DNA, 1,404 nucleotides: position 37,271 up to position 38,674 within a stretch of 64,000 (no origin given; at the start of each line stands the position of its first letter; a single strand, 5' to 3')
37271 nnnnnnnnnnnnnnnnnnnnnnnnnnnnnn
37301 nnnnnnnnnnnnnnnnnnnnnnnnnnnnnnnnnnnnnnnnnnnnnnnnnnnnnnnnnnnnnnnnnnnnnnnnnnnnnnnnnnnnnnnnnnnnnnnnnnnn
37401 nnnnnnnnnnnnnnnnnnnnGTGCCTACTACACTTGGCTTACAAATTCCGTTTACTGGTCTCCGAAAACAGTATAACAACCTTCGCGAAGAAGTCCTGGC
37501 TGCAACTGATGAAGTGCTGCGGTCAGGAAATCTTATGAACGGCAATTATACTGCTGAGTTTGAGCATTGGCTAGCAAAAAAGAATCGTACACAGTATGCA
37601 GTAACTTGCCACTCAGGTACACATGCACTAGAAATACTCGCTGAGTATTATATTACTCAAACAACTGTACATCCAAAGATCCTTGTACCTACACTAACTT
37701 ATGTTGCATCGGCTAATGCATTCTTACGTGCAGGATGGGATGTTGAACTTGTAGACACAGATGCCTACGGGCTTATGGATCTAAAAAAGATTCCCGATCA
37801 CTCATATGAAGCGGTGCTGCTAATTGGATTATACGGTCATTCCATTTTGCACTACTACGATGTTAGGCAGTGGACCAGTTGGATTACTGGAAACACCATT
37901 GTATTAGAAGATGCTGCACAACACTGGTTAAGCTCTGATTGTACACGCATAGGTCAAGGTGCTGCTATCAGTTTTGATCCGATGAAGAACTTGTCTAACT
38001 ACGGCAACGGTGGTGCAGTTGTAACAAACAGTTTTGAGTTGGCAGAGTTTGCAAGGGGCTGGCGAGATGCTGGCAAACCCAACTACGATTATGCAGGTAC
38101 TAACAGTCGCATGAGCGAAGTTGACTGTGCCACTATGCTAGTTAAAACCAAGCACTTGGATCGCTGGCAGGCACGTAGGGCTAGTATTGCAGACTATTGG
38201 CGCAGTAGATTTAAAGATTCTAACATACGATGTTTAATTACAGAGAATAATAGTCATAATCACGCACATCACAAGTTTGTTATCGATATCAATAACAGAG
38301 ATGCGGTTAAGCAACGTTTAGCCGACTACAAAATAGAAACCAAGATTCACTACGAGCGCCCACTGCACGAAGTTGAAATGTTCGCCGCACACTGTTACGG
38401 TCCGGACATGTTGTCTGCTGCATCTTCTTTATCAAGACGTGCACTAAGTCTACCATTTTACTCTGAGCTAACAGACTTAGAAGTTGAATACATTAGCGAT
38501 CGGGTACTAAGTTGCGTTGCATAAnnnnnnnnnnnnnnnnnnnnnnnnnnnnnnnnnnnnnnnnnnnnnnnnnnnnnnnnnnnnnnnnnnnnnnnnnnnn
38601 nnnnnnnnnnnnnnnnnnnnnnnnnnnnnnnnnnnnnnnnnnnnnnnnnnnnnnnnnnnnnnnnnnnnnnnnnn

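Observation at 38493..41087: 864-aa protein with five tandem ~66-aa W-x-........-x-Y-x-FG-x-QW repeats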

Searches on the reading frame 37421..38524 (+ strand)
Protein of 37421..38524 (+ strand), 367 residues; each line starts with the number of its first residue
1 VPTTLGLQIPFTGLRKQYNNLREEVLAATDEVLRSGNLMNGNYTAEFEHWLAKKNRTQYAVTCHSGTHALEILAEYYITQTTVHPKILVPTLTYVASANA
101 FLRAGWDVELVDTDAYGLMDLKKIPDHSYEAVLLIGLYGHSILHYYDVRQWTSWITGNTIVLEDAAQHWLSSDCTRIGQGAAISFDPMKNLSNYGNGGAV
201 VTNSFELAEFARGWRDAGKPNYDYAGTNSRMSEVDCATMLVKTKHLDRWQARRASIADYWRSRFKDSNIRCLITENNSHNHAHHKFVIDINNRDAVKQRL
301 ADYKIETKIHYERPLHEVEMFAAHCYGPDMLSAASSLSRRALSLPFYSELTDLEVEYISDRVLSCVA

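Call 13: search_protein_families(library=pfam, proteins=[window:37421-38524:+], max_evalue=0.01)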
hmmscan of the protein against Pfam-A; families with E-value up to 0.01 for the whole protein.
window:37421-38524:+ (367 aa): 1 family
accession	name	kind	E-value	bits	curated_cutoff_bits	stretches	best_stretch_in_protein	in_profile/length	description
PF01041.23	DegT_DnrJ_EryC1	-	6.2e-58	197.2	19.8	1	21-362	3-359/360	DegT/DnrJ/EryC1/StrS aminotransferase family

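Call 73: search_protein_families(library=ncbifam, proteins=[window:37421-38524:+], max_evalue=0.001)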
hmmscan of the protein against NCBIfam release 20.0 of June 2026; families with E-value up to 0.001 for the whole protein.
window:37421-38524:+ (367 aa): 7 families
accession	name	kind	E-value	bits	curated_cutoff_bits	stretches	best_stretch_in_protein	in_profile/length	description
TIGR03588.1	PseC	equivalog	3.5e-41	141.4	423.5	1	22-364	10-378/380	UDP-4-amino-4,6-dideoxy-N-acetyl-beta-L-altrosamine transaminase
NF008687.0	PRK11706.1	equivalog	2e-28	99.3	375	1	27-366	15-374/375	dTDP-4-amino-4,6-dideoxygalactose transaminase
NF008658.2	PRK11658.1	equivalog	2.1e-21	76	631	1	21-359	12-370/379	UDP-4-amino-4-deoxy-L-arabinose aminotransferase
TIGR04181.1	NHT_00031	hypoth_equivalog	2.4e-21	76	420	1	40-345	28-357/359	LegC family aminotransferase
TIGR02379.1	ECA_wecE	subfamily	3.7e-19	68.7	434.85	1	31-363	19-372/376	dTDP-4-amino-4,6-dideoxy-D-glucose transaminase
TIGR04427.1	PLP_DesI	equivalog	6.5e-18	65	650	1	25-360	34-377/390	dTDP-4-dehydro-6-deoxyglucose aminotransferase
NF011936.0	PRK15407.1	equivalog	4.5e-08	32.2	423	0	177-227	211-260/440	lipopolysaccharide biosynthesis protein RfbH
